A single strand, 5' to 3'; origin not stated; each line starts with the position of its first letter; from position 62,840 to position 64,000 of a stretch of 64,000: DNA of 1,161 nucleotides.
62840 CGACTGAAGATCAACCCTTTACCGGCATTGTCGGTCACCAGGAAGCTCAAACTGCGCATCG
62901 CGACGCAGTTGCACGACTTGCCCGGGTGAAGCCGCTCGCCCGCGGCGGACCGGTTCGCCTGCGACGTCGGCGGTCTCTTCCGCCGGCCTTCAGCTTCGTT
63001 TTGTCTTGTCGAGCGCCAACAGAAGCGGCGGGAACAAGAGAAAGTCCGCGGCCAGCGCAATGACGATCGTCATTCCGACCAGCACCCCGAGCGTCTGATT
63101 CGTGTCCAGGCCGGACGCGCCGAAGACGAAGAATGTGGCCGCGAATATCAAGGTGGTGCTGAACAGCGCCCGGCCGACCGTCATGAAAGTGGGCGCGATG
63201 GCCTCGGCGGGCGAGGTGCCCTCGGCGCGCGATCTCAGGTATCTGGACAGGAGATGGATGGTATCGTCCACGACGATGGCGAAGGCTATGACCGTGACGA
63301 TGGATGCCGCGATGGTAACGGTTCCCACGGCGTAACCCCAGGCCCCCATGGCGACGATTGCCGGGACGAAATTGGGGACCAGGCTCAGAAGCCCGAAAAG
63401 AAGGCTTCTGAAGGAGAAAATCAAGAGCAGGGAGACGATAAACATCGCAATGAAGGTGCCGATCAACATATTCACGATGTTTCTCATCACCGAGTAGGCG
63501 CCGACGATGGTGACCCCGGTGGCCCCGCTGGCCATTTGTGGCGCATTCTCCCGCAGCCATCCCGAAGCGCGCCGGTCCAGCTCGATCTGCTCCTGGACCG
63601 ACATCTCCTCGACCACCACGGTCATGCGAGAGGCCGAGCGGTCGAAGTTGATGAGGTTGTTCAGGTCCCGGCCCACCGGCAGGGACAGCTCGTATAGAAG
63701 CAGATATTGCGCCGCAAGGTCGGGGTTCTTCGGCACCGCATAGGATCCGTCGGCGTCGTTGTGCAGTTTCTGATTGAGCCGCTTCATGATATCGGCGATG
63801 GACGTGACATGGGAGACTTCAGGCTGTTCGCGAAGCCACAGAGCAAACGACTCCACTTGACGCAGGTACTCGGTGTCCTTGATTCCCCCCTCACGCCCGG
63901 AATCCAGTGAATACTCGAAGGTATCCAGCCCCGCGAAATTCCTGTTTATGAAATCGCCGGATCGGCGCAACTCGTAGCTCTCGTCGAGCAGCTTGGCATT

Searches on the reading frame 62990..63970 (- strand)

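Call 93: search_protein_families(library=pfam, proteins=[window:62990-63970:-], max_evalue=0.001)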
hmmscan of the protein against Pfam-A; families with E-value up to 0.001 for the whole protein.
window:62990-63970:- (326 aa): 1 family
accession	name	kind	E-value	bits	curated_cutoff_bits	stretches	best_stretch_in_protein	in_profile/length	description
PF03176.21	MMPL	-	5.2e-18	65.5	20.5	1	148-319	120-300/333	MMPL family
